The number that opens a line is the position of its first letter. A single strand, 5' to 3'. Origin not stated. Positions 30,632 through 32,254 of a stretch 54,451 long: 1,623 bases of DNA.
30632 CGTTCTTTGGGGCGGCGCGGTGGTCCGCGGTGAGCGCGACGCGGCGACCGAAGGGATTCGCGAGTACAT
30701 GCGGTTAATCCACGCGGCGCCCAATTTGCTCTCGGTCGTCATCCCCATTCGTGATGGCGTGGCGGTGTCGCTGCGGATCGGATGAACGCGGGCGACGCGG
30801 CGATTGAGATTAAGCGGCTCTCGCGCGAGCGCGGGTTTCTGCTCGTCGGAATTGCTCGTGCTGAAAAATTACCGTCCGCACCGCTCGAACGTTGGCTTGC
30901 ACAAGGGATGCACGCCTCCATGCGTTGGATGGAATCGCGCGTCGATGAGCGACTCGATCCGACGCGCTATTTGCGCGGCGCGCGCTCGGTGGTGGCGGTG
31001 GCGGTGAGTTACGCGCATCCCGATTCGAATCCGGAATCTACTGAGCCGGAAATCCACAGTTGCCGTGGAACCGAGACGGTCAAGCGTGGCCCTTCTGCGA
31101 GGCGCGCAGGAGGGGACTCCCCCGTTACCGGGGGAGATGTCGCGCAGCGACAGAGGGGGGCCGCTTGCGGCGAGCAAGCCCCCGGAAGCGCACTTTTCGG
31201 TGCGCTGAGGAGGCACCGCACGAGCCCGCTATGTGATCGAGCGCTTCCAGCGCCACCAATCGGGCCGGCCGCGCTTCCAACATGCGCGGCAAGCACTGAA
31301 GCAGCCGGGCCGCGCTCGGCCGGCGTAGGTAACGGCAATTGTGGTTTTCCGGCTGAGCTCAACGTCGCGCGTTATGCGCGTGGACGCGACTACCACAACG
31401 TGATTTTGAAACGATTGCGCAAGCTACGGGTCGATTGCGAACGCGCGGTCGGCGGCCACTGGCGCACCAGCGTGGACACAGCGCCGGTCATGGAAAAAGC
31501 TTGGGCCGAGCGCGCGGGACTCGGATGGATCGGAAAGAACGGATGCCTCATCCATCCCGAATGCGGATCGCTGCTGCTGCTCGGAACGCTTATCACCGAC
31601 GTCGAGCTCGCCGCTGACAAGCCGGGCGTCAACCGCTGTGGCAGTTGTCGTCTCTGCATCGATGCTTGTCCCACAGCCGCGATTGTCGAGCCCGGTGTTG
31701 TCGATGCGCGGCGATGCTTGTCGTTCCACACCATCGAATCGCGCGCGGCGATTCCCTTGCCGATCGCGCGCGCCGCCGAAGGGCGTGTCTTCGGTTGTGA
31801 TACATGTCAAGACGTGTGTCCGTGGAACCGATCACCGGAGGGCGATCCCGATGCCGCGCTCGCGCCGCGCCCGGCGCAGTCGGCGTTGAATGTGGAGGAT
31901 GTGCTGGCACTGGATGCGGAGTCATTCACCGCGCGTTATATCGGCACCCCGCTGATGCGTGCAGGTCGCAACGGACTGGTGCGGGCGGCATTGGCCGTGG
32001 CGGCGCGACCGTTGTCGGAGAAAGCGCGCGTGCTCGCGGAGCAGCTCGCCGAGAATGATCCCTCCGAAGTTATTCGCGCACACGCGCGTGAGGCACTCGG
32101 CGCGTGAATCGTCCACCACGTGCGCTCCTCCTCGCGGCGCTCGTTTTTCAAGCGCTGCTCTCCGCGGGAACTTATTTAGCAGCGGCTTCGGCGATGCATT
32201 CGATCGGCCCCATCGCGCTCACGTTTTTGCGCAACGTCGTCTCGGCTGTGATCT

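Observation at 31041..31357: A ~317-bp MITE sits inside queG without breaking the reading frame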

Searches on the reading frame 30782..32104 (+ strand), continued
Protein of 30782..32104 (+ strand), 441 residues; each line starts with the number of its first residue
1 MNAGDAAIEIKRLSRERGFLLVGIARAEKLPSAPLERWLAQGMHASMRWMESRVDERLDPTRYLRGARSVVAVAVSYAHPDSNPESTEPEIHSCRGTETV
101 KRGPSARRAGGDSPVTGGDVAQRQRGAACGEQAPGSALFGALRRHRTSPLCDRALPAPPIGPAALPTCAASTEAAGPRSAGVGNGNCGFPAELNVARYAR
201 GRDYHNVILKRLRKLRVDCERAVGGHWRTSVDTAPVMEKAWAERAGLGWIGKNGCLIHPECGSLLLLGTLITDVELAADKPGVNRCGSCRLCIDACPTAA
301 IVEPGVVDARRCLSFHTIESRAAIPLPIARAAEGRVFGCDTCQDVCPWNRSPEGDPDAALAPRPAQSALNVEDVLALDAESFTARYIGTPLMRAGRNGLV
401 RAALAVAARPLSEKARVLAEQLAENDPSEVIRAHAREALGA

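Call 46: fold_search(model_id=the predicted structure, library=pdb)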
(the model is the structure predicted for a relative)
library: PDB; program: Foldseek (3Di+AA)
matches with E <= 10: 74; with E <= 0.001: 38
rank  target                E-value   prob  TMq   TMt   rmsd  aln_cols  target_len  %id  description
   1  5d0b_A                1.1e-23  1.00  0.70  0.81   6.3       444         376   23  Crystal structure of epoxyqueuosine reductase with a tRNA-TYR epoxyqueuosine-modified tRNA stem loop (released 2016-09-28)
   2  5d0a_A                1.2e-23  1.00  0.70  0.81   6.3       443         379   23  Crystal structure of epoxyqueuosine reductase with cleaved RNA stem loop (released 2016-09-28)
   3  5d08_A                2.2e-23  1.00  0.70  0.80   6.5       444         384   23  Crystal structure of selenomethionine-labeled epoxyqueuosine reductase (released 2016-09-28)
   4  5d0a_D                3.6e-23  1.00  0.70  0.82   5.4       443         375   23  Crystal structure of epoxyqueuosine reductase with cleaved RNA stem loop (released 2016-09-28)
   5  5d0a_C                4.0e-23  1.00  0.70  0.81   5.5       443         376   23  Crystal structure of epoxyqueuosine reductase with cleaved RNA stem loop (released 2016-09-28)
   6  5d08_B                5.3e-23  1.00  0.70  0.81   6.3       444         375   23  Crystal structure of selenomethionine-labeled epoxyqueuosine reductase (released 2016-09-28)
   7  5t8y_A                2.0e-22  1.00  0.69  0.80   6.4       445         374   24  Structure of epoxyqueuosine reductase from Bacillus subtilis with the Asp134 catalytic loop swung out of the active si (released 2016-09-28)
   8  5t8y_B                2.8e-22  1.00  0.68  0.80   5.6       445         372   23  Structure of epoxyqueuosine reductase from Bacillus subtilis with the Asp134 catalytic loop swung out of the active si (released 2016-09-28)
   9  5d6s_A                5.8e-22  1.00  0.65  0.77  10.4       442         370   24  Structure of epoxyqueuosine reductase from Streptococcus thermophilus. (released 2015-09-23)
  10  5d6s_C                9.0e-22  1.00  0.65  0.78  10.4       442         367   24  Structure of epoxyqueuosine reductase from Streptococcus thermophilus. (released 2015-09-23)
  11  8q4h_A                1.8e-05  1.00  0.33  0.29  16.4       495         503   15  a membrane-bound menaquinol:organohalide oxidoreductase complex RDH complex (released 2023-10-18)
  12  4ur3_A                1.1e-04  1.00  0.36  0.34  13.5       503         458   11  Crystal structure of the PCE reductive dehalogenase from S. multivorans P2(1) crystal form (released 2014-10-15)
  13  6zy1_B                1.7e-04  1.00  0.35  0.23  12.8       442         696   12  Catabolic reductive dehalogenase NpRdhA, N-terminally tagged in complex with 3-bromo-4-hydroxybenzoic acid (released 2020-09-16)
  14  5m8x_B                1.7e-04  1.00  0.20  0.21  13.9       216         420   21  PCE reductive dehalogenase from S. multivorans in complex with 2,4,5-trichlorophenol (released 2017-07-12)
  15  4ras_B                2.2e-04  1.00  0.35  0.23  12.9       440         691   12  Reductive dehalogenase structure suggests a mechanism for B12-dependent dehalogenation (released 2014-10-15)
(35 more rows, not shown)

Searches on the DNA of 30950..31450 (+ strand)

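Call 54: search_dna_similar(query=window:31041-31357:+, collection=plasmids, mode=distant, max_evalue=0.001, max_rows=15)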
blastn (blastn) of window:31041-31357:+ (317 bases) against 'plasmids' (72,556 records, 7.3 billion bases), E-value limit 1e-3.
No match.

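Call 56: search_rna_families(source=window, start=30950, end=31450, threshold=evalue, max_evalue=10)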
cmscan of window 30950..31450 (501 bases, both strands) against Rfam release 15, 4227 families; matches with E-value up to 10: 2.
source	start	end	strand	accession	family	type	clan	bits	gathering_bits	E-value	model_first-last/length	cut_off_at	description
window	31276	31318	-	RF02793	asR3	Gene; antisense;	-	13.8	46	9.4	1-57/57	no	Pyrobaculum asRNA3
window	30984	31070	+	RF02166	PVT1_3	Gene; lncRNA;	-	13.5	45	0.4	1-95/95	no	Pvt1 oncogene conserved region 3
